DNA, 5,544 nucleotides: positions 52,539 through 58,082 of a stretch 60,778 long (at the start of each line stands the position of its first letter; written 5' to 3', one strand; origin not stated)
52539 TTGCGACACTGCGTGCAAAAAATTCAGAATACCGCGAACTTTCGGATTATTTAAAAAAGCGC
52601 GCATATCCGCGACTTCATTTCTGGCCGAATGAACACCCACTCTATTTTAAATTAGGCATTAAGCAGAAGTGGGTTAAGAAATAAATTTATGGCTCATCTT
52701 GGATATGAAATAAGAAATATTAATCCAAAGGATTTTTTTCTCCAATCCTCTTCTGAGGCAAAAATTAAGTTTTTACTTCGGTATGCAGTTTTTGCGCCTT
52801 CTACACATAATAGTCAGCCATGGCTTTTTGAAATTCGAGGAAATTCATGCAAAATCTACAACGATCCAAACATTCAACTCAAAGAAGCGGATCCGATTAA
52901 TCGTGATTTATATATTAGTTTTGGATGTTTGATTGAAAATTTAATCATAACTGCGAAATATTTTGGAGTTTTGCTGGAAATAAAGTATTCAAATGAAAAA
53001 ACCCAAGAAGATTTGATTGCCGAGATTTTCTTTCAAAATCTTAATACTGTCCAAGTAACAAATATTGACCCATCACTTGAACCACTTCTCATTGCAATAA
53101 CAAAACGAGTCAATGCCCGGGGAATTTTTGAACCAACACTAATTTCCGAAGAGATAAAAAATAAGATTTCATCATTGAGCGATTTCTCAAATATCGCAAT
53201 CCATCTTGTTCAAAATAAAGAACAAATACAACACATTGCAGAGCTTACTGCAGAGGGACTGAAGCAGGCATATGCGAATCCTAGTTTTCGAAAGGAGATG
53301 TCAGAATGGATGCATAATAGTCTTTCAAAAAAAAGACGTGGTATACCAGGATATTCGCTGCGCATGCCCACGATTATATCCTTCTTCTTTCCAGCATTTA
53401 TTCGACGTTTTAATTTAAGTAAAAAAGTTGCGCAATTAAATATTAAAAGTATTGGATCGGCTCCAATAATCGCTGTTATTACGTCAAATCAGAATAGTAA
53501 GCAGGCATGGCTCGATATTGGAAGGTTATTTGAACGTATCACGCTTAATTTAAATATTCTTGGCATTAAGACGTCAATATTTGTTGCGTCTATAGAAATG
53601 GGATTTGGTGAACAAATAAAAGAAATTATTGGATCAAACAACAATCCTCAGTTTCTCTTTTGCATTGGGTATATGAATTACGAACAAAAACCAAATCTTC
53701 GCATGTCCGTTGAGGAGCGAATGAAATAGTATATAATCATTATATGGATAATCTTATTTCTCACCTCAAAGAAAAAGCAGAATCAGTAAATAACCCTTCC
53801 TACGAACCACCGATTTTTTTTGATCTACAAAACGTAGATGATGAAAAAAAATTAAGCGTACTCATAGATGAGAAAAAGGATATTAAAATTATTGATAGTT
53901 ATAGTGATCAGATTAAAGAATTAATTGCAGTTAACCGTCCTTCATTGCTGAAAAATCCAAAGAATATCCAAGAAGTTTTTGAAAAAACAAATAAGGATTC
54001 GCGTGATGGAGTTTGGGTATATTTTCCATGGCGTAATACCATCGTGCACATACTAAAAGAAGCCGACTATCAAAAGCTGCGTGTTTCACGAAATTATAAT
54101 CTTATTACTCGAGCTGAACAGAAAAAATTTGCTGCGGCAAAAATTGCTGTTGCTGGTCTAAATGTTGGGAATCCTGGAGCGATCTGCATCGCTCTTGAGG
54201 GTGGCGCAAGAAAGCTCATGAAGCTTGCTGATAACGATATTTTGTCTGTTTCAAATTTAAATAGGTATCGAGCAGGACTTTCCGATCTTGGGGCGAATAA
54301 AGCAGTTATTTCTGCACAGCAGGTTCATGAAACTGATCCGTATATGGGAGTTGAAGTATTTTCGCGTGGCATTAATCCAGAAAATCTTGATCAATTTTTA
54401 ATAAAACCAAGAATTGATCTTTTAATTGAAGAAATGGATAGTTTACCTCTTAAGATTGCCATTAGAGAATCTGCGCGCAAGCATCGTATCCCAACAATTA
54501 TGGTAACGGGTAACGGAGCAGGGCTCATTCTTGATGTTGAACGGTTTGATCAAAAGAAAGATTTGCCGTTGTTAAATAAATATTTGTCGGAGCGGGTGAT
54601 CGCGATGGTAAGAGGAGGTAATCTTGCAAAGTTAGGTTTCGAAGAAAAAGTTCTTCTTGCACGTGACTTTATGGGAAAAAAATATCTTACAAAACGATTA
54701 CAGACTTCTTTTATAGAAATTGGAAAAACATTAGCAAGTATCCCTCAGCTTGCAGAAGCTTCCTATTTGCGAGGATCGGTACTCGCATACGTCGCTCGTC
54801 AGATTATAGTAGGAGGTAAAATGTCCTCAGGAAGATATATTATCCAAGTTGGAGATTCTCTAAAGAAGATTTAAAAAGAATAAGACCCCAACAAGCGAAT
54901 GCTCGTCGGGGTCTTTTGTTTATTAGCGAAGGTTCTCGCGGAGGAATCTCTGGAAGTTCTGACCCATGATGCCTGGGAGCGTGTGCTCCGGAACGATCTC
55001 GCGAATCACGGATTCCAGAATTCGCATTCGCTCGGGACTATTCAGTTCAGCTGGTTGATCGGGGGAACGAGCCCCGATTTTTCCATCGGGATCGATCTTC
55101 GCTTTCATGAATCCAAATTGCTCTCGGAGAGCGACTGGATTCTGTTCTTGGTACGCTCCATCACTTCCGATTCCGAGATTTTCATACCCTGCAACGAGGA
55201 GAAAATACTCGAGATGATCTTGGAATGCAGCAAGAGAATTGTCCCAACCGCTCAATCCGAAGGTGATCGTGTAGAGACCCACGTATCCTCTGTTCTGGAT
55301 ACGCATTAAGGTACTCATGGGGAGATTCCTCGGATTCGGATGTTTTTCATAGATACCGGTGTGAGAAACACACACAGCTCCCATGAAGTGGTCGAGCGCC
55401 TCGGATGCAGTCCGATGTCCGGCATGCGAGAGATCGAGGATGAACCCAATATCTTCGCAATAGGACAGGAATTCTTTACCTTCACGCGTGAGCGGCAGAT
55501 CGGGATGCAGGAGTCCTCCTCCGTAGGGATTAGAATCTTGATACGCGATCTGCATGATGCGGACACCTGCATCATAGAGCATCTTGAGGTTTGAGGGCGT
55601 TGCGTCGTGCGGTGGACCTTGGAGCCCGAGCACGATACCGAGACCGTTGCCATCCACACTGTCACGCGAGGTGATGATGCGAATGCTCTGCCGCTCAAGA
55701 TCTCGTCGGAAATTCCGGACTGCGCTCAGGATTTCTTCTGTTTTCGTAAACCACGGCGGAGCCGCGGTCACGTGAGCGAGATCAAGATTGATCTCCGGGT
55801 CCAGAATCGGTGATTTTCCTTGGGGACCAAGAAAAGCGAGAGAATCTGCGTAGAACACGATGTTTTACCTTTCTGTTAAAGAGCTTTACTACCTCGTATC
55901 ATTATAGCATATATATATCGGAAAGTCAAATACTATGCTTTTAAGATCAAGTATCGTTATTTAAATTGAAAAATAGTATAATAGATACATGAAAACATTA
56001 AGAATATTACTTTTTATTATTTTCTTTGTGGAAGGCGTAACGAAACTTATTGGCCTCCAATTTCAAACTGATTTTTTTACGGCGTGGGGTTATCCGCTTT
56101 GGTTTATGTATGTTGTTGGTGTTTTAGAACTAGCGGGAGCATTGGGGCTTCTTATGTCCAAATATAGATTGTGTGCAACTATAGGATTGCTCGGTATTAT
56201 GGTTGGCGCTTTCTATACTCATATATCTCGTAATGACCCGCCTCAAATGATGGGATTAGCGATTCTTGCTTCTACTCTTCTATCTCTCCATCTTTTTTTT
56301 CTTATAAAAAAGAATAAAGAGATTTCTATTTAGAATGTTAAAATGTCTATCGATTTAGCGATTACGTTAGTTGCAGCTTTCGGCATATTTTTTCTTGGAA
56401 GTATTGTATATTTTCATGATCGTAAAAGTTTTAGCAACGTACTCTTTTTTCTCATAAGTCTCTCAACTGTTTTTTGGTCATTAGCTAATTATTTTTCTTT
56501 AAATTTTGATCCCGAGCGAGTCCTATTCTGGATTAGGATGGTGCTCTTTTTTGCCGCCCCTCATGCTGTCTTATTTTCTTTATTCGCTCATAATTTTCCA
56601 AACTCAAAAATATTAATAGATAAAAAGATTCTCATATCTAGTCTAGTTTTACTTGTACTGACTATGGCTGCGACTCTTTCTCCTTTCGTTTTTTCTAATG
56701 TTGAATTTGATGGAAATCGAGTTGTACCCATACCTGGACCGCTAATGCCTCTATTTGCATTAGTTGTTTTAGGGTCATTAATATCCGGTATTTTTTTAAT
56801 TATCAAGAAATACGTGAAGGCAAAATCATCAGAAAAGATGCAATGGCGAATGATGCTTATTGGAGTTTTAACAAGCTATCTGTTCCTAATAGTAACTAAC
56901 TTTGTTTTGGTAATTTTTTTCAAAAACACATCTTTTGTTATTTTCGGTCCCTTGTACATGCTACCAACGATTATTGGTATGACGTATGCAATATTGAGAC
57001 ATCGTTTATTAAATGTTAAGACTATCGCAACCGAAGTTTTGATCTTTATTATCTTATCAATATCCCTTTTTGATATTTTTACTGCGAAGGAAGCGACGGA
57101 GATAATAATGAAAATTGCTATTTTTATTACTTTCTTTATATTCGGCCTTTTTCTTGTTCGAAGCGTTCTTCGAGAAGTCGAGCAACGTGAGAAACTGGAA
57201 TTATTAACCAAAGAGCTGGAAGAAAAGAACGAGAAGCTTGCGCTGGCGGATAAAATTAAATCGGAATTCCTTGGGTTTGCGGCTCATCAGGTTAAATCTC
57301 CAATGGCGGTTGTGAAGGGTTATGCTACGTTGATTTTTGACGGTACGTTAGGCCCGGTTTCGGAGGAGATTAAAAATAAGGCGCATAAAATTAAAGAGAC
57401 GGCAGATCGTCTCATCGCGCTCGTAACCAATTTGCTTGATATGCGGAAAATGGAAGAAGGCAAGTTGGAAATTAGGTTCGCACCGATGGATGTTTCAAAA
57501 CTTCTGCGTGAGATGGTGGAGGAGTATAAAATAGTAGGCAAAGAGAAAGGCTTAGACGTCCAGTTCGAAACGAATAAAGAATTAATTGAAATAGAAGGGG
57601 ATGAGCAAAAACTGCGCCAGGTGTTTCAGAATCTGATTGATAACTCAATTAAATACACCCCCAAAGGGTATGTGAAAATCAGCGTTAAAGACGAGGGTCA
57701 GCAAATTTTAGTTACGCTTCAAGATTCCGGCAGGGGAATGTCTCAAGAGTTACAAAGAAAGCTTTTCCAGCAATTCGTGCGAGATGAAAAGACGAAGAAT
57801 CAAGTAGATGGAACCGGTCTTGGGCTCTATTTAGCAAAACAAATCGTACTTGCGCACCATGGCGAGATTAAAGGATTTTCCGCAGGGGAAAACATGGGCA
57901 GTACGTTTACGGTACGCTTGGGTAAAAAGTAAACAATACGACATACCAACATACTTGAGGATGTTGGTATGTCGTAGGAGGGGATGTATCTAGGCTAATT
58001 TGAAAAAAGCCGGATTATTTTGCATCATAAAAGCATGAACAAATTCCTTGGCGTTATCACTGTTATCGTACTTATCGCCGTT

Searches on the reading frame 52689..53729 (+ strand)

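Call 76: search_protein_families(library=pfam, proteins=[window:52689-53729:+], max_evalue=0.00001)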
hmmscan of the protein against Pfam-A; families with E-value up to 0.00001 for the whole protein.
window:52689-53729:+ (346 aa): 1 family
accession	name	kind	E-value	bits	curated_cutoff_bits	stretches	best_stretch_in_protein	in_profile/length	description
PF14512.11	TM1586_NiRdase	-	9.9e-07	29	27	0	21-58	155-193/215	Putative TM nitroreductase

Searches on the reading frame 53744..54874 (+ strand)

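Call 76: search_protein_families(library=pfam, proteins=[window:53744-54874:+], max_evalue=0.00001)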
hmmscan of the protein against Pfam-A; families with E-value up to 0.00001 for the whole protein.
window:53744-54874:+ (376 aa): 1 family
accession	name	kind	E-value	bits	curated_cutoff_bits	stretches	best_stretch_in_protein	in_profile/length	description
PF00899.27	ThiF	-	2.3e-14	53.6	28.1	1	115-254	2-141/238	ThiF family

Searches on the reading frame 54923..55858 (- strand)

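Call 76: search_protein_families(library=pfam, proteins=[window:54923-55858:-], max_evalue=0.00001)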
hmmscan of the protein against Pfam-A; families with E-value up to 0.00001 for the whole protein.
window:54923-55858:- (311 aa): 1 family
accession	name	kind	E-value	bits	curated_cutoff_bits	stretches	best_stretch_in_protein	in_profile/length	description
PF01244.27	Peptidase_M19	-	5.7e-33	114.9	26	1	38-308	64-319/319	Membrane dipeptidase (Peptidase family M19)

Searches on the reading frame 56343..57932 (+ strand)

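Call 76: search_protein_families(library=pfam, proteins=[window:56343-57932:+], max_evalue=0.00001)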
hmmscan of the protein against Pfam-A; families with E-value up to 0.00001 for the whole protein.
window:56343-57932:+ (529 aa): 3 families
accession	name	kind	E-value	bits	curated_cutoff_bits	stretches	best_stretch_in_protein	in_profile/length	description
PF02518.31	HATPase_c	-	4.9e-25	88.6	26.4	1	419-526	1-107/111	Histidine kinase-, DNA gyrase B-, and HSP90-like ATPase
PF16927.11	HisKA_7TM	-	1.2e-14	55.2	28.6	1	8-225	2-222/224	N-terminal 7TM region of histidine kinase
PF00512.31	HisKA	-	4.9e-11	42.9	26.9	1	306-373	2-66/66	His Kinase A (phospho-acceptor) domain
